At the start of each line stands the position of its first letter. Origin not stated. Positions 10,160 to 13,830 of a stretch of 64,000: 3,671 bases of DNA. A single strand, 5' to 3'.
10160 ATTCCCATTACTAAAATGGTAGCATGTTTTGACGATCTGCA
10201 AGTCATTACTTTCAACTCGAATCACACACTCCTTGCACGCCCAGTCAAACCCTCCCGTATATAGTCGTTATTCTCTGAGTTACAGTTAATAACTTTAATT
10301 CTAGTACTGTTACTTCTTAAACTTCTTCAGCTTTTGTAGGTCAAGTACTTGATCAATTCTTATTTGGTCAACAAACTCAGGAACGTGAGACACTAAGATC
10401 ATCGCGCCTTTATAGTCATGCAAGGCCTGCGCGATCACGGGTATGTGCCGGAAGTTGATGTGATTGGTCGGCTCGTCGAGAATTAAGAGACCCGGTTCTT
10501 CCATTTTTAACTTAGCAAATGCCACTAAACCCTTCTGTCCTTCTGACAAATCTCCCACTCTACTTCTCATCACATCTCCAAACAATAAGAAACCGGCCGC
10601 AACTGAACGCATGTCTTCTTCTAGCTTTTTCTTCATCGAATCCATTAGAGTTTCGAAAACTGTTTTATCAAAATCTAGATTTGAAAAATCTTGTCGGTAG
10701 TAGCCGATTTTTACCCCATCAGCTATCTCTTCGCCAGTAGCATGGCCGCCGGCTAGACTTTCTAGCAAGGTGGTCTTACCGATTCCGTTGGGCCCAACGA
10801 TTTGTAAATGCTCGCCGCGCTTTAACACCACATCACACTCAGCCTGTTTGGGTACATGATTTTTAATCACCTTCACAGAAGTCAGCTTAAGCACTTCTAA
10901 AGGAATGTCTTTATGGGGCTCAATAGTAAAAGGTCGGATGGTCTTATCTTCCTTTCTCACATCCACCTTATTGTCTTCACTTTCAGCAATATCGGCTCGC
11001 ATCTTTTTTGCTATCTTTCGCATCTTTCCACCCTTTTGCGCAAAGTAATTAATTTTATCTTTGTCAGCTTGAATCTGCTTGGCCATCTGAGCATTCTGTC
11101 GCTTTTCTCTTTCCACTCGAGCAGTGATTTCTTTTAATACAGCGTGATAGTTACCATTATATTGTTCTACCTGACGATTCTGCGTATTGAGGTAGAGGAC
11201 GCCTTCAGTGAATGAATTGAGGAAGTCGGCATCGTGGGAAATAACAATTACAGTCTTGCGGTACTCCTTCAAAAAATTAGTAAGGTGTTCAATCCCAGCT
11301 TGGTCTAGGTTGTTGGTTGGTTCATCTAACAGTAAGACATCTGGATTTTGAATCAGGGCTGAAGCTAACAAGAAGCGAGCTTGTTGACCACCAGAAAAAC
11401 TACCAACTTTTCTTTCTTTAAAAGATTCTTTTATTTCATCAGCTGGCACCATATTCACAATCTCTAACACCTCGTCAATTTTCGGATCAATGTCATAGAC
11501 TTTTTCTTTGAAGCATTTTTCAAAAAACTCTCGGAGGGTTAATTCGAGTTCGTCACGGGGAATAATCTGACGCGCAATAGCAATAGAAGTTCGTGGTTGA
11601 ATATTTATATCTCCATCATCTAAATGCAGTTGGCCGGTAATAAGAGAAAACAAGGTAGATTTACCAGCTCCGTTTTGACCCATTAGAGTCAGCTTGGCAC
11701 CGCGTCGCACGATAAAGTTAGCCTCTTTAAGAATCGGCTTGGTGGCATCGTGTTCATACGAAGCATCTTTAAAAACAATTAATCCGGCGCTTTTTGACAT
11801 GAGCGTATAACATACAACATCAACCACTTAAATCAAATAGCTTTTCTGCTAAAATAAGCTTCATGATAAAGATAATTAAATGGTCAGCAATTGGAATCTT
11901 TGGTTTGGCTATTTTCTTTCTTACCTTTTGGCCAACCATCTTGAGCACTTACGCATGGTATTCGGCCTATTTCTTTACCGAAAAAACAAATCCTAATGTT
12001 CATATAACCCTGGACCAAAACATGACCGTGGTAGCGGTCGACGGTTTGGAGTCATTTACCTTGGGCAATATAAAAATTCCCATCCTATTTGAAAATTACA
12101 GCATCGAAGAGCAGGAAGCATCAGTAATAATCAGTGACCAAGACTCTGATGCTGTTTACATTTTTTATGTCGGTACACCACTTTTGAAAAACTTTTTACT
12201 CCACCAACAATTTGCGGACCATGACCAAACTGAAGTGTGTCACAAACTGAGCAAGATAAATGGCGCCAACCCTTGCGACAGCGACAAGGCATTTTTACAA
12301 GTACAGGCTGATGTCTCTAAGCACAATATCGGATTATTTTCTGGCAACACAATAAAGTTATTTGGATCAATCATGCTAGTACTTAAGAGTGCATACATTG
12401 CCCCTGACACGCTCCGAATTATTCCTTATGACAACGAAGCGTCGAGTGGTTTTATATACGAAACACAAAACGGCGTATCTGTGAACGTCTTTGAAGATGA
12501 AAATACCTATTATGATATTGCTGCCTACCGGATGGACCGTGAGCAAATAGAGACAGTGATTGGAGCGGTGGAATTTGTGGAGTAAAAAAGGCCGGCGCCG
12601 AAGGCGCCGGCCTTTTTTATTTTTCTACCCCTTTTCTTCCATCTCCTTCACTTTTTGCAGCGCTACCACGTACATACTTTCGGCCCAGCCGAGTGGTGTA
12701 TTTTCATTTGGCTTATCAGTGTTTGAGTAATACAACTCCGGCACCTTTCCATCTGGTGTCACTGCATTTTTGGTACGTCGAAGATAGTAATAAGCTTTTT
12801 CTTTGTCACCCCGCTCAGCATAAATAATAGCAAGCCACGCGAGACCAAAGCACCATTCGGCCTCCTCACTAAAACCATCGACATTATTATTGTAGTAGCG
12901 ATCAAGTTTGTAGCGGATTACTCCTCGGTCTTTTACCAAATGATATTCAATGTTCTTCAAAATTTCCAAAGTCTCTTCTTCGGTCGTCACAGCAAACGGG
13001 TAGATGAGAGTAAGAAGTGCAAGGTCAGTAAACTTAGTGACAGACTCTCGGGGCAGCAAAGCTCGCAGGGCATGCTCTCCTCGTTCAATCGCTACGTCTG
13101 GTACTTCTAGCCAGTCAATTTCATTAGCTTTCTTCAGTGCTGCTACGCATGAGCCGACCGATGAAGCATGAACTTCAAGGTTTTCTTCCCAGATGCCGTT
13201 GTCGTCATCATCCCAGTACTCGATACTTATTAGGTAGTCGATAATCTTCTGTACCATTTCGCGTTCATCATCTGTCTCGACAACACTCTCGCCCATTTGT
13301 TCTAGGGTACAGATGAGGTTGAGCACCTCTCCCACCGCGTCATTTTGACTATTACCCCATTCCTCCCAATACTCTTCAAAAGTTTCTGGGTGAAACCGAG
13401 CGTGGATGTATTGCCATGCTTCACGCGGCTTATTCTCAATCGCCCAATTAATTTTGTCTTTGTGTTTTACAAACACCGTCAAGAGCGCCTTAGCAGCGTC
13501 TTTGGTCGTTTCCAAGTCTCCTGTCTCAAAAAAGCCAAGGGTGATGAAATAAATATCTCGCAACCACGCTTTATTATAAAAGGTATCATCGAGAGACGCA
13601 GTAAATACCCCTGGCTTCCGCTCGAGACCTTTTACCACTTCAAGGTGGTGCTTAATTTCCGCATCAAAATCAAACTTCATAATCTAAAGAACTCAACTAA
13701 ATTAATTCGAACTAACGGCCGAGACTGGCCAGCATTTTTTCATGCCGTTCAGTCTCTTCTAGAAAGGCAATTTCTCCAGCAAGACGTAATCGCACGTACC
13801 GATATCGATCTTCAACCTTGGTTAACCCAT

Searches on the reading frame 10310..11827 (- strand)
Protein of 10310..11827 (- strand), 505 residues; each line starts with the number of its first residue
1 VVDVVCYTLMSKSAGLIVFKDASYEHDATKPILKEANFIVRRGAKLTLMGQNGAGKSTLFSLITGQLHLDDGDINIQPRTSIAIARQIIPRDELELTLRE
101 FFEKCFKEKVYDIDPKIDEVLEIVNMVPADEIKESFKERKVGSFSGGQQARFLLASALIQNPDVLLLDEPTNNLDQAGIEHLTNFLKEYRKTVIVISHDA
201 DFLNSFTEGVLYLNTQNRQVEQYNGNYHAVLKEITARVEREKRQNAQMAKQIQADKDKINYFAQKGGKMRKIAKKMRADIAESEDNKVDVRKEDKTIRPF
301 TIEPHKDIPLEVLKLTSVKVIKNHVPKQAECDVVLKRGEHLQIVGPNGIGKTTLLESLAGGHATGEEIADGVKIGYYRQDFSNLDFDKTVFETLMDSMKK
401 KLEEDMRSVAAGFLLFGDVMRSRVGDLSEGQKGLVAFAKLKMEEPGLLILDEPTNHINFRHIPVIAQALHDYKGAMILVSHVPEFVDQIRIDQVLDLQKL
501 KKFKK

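Call 13: search_protein_families(library=pfam, proteins=[window:10310-11827:-])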
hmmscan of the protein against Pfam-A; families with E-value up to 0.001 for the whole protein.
window:10310-11827:- (505 aa): 17 families
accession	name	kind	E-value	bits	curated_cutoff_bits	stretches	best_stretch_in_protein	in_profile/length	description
PF00005.33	ABC_tran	-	1e-47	162.6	25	2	33-172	1-137/137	ABC transporter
PF13304.12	AAA_21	-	8e-18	66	27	1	142-200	236-300/304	AAA domain, putative AbiEii toxin, Type IV TA system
PF02463.25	SMC_N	-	4.6e-13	49.5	40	1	109-208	109-207/220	RecF/RecN/SMC N terminal domain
PF03193.22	RsgA_GTPase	-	3.9e-07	30.5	30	0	45-75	108-138/174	RsgA GTPase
PF13401.12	AAA_22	-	1e-06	29.5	27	0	340-400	7-64/130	AAA domain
PF13555.12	AAA_29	-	1.4e-06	28.4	27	0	42-60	22-39/61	P-loop containing region of AAA domain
PF13479.12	AAA_24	-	1.5e-05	25.4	27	0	341-358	5-22/195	AAA domain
PF20720.3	nSTAND3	-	2.2e-05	24.6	27.2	0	334-364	13-43/155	Novel STAND NTPase 3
PF13481.12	AAA_25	-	4.7e-05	23.5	27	0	334-370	29-65/195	AAA domain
PF13476.12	AAA_23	-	0.00011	23.3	27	0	343-360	24-41/201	AAA domain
PF05729.18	NACHT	-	0.00012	22.5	26.7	0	343-369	5-31/167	NACHT domain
PF13191.12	AAA_16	-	0.00015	22.8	32.6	0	336-359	22-45/167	AAA ATPase domain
PF13175.12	AAA_15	-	0.00018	21.7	32.1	0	47-296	27-218/374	AAA ATPase domain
PF00004.35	AAA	-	0.00023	22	21.2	0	343-361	3-21/131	ATPase family associated with various cellular activities (AAA)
PF12848.13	ABC_tran_Xtn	-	0.00051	20.5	25.9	0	215-285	3-72/85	ABC transporter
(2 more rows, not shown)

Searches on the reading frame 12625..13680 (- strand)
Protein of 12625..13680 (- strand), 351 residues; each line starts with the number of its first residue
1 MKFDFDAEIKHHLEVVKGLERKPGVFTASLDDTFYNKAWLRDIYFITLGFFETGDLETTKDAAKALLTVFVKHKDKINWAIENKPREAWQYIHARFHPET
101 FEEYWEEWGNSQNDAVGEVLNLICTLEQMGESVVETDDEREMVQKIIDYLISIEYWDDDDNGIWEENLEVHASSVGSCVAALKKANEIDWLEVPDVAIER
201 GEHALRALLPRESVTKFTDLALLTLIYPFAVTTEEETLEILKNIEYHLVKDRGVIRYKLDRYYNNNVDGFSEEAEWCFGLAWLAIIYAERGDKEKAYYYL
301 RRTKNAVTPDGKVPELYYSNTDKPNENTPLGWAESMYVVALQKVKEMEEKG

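Call 13: search_protein_families(library=pfam, proteins=[window:12625-13680:-])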
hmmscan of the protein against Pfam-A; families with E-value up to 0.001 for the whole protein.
window:12625-13680:- (351 aa): 1 family
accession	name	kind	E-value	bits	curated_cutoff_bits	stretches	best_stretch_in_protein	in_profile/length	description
PF00723.27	Glyco_hydro_15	-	6.4e-15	55.4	22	1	21-244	19-219/427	Glycosyl hydrolases family 15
